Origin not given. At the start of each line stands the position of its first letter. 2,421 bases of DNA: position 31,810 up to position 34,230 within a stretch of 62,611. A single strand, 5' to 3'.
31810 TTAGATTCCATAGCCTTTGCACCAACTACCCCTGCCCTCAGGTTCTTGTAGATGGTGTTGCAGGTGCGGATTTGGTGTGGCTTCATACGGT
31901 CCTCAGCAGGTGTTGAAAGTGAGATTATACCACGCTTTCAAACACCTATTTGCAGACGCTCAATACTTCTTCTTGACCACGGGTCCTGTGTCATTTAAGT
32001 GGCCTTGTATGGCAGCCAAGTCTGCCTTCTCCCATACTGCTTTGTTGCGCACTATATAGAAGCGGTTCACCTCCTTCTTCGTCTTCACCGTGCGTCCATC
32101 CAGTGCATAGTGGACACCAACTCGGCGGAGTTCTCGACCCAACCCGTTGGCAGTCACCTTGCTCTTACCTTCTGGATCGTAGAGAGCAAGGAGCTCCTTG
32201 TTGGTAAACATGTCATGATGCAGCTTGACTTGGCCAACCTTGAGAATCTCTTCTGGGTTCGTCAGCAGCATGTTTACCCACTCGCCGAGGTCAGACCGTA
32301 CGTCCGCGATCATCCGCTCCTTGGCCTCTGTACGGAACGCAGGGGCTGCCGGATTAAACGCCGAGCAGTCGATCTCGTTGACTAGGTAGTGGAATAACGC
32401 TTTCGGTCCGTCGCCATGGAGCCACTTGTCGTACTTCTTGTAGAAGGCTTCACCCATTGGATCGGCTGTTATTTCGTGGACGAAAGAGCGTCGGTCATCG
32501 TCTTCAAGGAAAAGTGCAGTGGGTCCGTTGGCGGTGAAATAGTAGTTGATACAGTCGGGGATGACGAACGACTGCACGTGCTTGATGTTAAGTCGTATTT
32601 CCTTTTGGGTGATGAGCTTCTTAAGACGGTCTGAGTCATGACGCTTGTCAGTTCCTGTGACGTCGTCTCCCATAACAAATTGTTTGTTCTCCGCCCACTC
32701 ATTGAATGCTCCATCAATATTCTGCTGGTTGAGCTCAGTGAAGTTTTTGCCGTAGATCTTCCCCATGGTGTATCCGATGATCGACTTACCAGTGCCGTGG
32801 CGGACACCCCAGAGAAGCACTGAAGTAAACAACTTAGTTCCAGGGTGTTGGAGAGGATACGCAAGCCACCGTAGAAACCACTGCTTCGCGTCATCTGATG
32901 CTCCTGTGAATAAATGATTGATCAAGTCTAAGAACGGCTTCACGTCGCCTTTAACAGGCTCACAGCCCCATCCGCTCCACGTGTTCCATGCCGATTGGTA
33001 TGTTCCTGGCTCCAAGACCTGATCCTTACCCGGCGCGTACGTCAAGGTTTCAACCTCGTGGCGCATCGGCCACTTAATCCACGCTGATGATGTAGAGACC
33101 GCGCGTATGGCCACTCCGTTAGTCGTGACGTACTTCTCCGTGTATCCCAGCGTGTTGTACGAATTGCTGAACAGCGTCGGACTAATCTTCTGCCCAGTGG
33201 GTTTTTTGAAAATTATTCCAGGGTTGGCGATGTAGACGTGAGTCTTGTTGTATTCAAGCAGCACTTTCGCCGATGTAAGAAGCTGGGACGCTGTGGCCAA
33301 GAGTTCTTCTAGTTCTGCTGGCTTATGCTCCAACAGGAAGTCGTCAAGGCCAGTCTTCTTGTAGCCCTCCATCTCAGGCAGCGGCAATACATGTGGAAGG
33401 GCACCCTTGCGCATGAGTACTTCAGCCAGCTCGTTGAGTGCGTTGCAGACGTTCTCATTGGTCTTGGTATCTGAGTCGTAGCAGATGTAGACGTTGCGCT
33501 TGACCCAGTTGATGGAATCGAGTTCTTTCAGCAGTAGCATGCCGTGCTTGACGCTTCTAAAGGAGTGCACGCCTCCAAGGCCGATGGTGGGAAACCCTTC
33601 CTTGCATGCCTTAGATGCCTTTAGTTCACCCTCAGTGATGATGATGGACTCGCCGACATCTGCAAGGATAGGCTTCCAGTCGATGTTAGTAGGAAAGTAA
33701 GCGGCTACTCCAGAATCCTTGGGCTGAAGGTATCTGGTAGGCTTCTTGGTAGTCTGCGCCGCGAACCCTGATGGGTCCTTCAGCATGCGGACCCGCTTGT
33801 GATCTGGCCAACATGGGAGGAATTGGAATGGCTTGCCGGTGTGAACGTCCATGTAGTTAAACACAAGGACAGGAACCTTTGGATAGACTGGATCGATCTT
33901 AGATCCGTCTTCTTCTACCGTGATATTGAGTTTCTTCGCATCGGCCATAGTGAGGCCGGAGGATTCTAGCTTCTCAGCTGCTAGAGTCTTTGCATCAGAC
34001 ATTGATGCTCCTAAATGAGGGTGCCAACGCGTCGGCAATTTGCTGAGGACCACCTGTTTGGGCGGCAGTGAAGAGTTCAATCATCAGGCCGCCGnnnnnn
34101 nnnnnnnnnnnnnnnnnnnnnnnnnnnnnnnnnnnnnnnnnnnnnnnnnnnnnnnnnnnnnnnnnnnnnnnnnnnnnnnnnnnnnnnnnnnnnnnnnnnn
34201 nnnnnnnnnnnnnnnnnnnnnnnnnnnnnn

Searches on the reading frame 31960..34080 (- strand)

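Call 17: search_protein_families(library=pfam, proteins=[window:31960-34080:-], max_evalue=0.01)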
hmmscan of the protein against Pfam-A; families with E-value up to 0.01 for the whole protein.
window:31960-34080:- (706 aa): 2 families
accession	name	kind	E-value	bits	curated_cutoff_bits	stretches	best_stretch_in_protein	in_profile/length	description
PF19263.5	DUF5906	-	3.9e-20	73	27.6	1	424-531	2-114/114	Family of unknown function (DUF5906)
PF12965.13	DUF3854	-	7e-18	65.2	23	1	135-253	2-127/130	Domain of unknown function (DUF3854)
